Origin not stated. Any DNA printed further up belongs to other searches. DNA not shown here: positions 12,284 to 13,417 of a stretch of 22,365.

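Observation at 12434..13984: Tandem divergent paralogues inside the hypusine/agmatine operon with a possible kinase-like motif order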

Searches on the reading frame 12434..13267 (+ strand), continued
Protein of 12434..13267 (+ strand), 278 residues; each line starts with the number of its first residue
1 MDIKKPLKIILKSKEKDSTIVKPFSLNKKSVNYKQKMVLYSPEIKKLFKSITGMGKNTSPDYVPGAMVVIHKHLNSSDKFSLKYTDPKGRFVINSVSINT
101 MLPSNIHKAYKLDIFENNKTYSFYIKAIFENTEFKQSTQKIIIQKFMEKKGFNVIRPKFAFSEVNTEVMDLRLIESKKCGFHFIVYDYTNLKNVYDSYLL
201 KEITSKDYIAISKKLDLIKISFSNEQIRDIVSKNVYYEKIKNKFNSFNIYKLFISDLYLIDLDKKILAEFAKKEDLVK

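Call 67: find_encoding_contigs(protein=P0012, flank=6000, max_places=2)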
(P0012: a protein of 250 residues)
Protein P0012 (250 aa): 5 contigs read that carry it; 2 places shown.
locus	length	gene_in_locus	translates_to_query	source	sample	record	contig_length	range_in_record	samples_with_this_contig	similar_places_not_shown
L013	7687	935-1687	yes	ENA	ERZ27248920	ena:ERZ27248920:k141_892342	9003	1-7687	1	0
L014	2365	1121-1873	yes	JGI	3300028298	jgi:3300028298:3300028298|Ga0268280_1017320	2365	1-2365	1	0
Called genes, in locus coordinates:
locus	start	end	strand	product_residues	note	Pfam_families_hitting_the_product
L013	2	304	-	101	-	?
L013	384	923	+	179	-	PF08617:CGI-121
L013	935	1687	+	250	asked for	-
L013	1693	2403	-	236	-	PF02732:ERCC4, PF12836:HHH_3 (faint), PF00633:HHH (faint), PF12826:HHH_2, PF14520:HHH_5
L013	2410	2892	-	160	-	PF18931:DUF5680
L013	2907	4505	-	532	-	PF00176:SNF2-rel_dom (weak), PF00270:DEAD, PF04851:ResIII, PF21210:RNA_helicase_helical, PF00271:Helicase_C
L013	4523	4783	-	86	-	PF05016:ParE_toxin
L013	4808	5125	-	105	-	PF26688:RHH_12 (weak)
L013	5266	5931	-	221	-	-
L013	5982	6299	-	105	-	PF10543:ORF6N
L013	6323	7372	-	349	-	PF00078:RVT_1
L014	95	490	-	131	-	PF01201:Ribosomal_S8e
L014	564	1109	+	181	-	PF08617:CGI-121 (weak)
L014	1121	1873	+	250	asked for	-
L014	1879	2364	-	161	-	?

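Call 68: find_encoding_contigs(protein=P0014, flank=6000, max_places=2)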
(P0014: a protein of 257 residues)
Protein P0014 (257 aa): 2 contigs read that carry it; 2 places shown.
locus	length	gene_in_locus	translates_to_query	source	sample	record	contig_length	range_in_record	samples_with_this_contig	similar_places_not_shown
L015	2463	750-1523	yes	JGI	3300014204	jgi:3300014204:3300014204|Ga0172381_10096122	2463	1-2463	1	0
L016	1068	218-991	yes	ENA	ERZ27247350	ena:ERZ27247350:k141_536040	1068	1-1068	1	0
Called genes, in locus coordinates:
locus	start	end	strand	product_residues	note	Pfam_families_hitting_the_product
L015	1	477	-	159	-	?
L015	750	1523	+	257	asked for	-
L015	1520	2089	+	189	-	PF00265:TK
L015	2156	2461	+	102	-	?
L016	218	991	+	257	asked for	-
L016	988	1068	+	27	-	?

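Call 70: find_encoding_contigs(protein=P0026, flank=6000, max_places=3)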
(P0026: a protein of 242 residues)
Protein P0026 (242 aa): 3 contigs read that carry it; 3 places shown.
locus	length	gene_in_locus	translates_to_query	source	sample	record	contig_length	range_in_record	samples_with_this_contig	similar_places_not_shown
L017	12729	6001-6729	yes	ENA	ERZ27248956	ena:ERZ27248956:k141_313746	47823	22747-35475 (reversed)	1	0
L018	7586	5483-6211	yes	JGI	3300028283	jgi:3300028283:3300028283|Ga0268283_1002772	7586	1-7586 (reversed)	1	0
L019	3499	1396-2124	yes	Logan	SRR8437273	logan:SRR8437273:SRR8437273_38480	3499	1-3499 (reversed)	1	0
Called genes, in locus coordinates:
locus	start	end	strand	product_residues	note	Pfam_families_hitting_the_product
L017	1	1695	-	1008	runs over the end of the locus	-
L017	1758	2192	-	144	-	-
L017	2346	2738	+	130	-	-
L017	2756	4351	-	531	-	-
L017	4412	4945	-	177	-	PF09721:Exosortase_EpsH (weak)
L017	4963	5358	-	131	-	PF01201:Ribosomal_S8e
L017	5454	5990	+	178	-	PF08617:CGI-121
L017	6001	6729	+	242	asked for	-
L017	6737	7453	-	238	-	PF02732:ERCC4, PF00633:HHH (faint), PF12826:HHH_2, PF14520:HHH_5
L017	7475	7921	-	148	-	PF18931:DUF5680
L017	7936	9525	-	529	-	PF04851:ResIII, PF00176:SNF2-rel_dom (weak), PF00270:DEAD, PF21210:RNA_helicase_helical, PF00271:Helicase_C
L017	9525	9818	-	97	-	PF05016:ParE_toxin (weak), PF15738:YafQ_toxin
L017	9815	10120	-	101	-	PF26688:RHH_12 (weak)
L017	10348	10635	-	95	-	PF00428:Ribosomal_60s (weak)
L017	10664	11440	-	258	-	PF00466:Ribosomal_L10, PF17777:RL10P_insert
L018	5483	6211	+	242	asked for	-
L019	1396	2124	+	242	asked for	-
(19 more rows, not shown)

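Call 71: find_encoding_contigs(protein=P0020, flank=6000, max_places=3)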
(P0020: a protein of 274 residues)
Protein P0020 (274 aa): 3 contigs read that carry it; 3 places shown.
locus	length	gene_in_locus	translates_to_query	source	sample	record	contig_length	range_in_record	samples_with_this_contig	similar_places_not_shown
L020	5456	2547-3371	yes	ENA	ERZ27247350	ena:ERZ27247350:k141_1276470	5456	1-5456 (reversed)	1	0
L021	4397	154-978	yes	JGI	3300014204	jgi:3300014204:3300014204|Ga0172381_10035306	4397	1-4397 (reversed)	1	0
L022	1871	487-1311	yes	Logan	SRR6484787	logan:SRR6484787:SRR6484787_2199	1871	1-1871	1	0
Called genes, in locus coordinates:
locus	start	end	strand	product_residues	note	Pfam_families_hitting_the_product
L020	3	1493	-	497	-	?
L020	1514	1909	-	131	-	PF01201:Ribosomal_S8e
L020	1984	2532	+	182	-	PF08617:CGI-121 (weak)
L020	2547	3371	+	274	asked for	-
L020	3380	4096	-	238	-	PF02732:ERCC4, PF00633:HHH (faint), PF12826:HHH_2, PF14520:HHH_5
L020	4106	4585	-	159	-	PF18931:DUF5680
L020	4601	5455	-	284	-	?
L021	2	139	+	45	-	?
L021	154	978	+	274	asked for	-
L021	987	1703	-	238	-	PF02732:ERCC4, PF00633:HHH (faint), PF12826:HHH_2, PF14520:HHH_5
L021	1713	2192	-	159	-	PF18931:DUF5680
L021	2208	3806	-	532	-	PF00176:SNF2-rel_dom (faint), PF00270:DEAD, PF04851:ResIII, PF18766:SWI2_SNF2 (faint), PF21210:RNA_helicase_helical, PF00271:Helicase_C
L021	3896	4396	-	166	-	?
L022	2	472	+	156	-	?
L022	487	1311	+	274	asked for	-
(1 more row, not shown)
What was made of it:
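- Closest known: Bud32 / PRPK. Same: One clade of the family lies 10-15 nt downstream of Cgi121, the Bud32-binding KEOPS subunit, in eight contigs (calls 67, 70, 71).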

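Call 78: search_protein_families(library=pfam, proteins=[L008:6404-7000:+, L011:5316-5900:+, L009:6182-6844:+, L006:7291-8082:+, L006:8073-8855:+, L007:1902-2675:-, L007:6231-7151:+], max_evalue=1)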
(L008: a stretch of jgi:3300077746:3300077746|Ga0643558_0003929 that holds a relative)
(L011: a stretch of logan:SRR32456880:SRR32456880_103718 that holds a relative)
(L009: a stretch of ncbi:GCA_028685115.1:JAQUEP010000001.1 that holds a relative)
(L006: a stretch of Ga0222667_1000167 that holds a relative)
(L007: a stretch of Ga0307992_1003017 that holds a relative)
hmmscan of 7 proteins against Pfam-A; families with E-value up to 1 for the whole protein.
L008:6404-7000:+ (199 aa): 2 families
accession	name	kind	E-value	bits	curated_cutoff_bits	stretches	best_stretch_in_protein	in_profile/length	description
PF06668.17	ITI_HC_C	-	0.1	12.6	27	1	112-173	97-159/189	Inter-alpha-trypsin inhibitor heavy chain C-terminus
PF06490.17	FleQ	-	0.22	12.3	22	0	127-180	3-52/108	Flagellar regulatory protein FleQ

L011:5316-5900:+ (195 aa): 0 families

L009:6182-6844:+ (221 aa): 0 families

L006:7291-8082:+ (264 aa): 3 families
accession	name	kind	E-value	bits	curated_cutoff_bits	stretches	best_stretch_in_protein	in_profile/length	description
PF06214.17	SLAM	-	0.02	15.4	25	1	113-150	87-124/125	Signaling lymphocytic activation molecule (SLAM) protein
PF09407.15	AbiEi_1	-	0.021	15.5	22.2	1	84-204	20-140/142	AbiEi antitoxin C-terminal domain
PF25051.1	WHD_MCM8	-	0.04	14.4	26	1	21-65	32-78/80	MCM8 winged helix domain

L006:8073-8855:+ (261 aa): 2 families
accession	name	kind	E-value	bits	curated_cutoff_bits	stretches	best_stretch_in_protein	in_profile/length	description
PF08843.17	AbiEii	-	4.4e-21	76.4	22.5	1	44-201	14-183/238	Nucleotidyl transferase AbiEii toxin, Type IV TA system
PF14907.12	NTP_transf_5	-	0.07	13.1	31.2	1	29-72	58-101/249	Uncharacterised nucleotidyltransferase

L007:1902-2675:- (257 aa): 1 family
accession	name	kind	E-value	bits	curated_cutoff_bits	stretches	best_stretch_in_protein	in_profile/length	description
PF13489.12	Methyltransf_23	-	0.038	14.1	27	1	54-196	11-131/164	Methyltransferase domain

L007:6231-7151:+ (307 aa): 1 family
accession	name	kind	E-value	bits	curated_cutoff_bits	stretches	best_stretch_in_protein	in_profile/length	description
PF01208.23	URO-D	-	0.096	12.1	23.9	1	221-278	252-311/346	Uroporphyrinogen decarboxylase (URO-D)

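Call 84: search_solved_structures(query=L004:9949-10683:+, max_evalue=0.00001, show_alignments=5)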
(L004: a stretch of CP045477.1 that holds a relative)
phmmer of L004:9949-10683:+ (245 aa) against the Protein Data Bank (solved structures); distinct sequences matched with E-value up to 0.00001: 15.
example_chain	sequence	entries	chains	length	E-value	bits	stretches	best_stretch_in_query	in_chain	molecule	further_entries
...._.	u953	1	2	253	1.1e-39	139.4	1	3-234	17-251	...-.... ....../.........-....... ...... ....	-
1zp9_A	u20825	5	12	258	1.2e-39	139.3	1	3-234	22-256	Rio1 kinase | Rio1 serine protein kinase | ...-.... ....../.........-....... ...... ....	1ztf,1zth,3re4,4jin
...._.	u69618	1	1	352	6.1e-32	114.1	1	10-217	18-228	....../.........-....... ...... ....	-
6g5i_z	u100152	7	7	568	1.5e-31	112.7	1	10-217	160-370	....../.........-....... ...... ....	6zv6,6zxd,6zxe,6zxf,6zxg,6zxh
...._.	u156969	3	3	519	9e-31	110.2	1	11-218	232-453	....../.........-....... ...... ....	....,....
9xai_6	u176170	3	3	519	9.9e-23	83.9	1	10-218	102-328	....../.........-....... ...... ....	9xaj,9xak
6fdm_A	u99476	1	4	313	1.4e-15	60.6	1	5-230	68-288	Serine/threonine-protein kinase RIO2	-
7vbt_A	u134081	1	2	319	1.4e-15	60.5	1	5-230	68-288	Serine/threonine-protein kinase RIO2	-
6hk6_A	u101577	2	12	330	1.5e-15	60.5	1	5-230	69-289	Serine/threonine-protein kinase RIO2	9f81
6fdn_A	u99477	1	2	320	1.5e-15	60.5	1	5-230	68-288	Serine/threonine-protein kinase RIO2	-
6fdo_A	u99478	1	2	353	1.8e-15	60.2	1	5-230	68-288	Serine/threonine-protein kinase RIO2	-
6g18_v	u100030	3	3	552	5.2e-15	58.7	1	5-230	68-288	Serine/threonine-protein kinase RIO2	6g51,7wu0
1tqi_A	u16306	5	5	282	2.8e-10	43.2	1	14-222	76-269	conserved hypothetical protein | Rio2 serine kinase | Rio2 kinase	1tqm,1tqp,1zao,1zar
6eml_r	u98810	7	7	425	1.3e-08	37.7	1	27-223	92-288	Serine/threonine-protein kinase RIO2 | non-specific serine/threonine protein kinase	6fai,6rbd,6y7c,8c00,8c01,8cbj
4gyg_A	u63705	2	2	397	1.6e-07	34.2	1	33-234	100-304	Rio2 kinase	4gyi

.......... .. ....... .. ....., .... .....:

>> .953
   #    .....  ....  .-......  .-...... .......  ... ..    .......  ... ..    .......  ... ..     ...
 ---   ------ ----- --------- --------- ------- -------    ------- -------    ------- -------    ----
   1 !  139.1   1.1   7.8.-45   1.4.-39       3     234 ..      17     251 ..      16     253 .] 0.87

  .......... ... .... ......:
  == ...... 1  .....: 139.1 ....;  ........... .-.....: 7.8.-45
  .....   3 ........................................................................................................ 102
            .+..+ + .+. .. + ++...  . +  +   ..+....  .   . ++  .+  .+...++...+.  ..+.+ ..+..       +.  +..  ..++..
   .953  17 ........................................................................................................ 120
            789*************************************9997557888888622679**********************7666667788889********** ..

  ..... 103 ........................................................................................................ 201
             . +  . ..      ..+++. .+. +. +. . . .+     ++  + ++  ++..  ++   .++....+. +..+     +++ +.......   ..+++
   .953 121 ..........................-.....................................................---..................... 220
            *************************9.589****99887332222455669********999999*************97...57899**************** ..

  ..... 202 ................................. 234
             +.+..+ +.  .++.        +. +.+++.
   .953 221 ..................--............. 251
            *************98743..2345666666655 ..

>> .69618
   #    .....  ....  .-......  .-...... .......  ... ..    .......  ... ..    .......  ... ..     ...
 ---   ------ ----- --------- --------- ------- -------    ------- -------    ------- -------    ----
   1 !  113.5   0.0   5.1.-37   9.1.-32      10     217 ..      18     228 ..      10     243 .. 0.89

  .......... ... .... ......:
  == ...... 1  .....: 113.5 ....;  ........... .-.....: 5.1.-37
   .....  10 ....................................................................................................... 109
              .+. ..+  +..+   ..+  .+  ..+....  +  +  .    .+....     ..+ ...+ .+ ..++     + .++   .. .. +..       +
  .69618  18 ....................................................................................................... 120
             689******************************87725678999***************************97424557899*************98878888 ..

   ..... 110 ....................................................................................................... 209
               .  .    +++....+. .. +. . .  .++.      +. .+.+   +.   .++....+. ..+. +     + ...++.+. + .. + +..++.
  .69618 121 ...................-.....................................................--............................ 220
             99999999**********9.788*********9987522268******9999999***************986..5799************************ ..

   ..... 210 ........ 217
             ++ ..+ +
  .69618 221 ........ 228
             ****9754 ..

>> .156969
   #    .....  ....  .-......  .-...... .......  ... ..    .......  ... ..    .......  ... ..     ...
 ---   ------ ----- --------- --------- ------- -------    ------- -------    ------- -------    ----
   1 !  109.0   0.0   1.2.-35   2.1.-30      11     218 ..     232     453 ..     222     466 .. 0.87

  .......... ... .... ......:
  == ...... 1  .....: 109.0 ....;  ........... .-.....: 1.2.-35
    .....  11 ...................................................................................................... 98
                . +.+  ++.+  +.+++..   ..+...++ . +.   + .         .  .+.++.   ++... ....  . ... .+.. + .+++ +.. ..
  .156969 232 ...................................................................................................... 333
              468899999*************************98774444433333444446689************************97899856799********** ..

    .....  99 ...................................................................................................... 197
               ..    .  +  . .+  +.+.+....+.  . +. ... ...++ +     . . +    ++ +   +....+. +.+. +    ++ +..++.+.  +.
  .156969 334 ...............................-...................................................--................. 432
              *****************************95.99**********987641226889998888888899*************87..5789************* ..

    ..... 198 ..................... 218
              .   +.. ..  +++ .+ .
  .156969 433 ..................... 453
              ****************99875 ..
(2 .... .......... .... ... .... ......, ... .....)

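Call 91: search_protein_families(library=padloc, proteins=[window:12434-13267:+, L001:6481-7278:+, P0012, P0008], max_evalue=1)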
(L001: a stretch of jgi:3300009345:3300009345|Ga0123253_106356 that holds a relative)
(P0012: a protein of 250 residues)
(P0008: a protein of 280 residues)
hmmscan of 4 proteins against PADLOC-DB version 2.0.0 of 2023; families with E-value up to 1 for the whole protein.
window:12434-13267:+ (278 aa): 0 families

L001:6481-7278:+ (266 aa): 0 families

P0012 (250 aa): 0 families

P0008 (280 aa): 1 family
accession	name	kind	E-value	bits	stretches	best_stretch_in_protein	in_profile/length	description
PDLC01331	Cas1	-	0.14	9.7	1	143-251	102-206/294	"CAS-I,CAS-II,CAS-III,CAS-IV,CAS-V,CAS-VI; acquisition_1"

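Call 92: search_protein_families(library=phrogs, proteins=[window:12434-13267:+, L001:6481-7278:+, P0012, P0008], max_evalue=1)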
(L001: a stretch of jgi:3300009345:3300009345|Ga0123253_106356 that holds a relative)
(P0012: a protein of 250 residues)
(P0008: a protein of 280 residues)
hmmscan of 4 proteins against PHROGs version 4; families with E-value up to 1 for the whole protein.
window:12434-13267:+ (278 aa): 2 families
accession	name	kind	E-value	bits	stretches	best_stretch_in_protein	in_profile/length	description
phrog_2265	-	unknown function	0.27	12.7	0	57-97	13-56/91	-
phrog_18731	-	unknown function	0.31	11.3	1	185-237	181-231/300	-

L001:6481-7278:+ (266 aa): 3 families
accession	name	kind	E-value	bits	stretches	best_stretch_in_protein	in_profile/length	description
phrog_14460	-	unknown function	0.028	16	1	199-250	2-53/127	-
phrog_8891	-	unknown function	0.12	13.8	1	196-245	6-55/107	-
phrog_16682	-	unknown function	0.31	12.3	0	83-107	39-63/70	-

P0012 (250 aa): 0 families

P0008 (280 aa): 1 family
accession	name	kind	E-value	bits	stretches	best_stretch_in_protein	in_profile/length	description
phrog_15369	-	unknown function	0.028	14.4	1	30-113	146-237/346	-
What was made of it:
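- Tried and rejected: PADLOC and PHROGs gave no defence or phage relationship (calls 91, 92).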

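Call 98: find_encoding_contigs(protein=P0017, flank=6000, max_places=2)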
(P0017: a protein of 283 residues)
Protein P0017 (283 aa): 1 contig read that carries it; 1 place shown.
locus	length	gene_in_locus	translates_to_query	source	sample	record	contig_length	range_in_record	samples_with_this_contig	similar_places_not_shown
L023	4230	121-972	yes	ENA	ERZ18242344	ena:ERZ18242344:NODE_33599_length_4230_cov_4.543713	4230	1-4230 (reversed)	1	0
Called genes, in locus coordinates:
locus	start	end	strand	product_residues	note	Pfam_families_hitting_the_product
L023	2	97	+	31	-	?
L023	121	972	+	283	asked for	-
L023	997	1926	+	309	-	-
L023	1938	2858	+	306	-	-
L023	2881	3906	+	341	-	PF00491:Arginase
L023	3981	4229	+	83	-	?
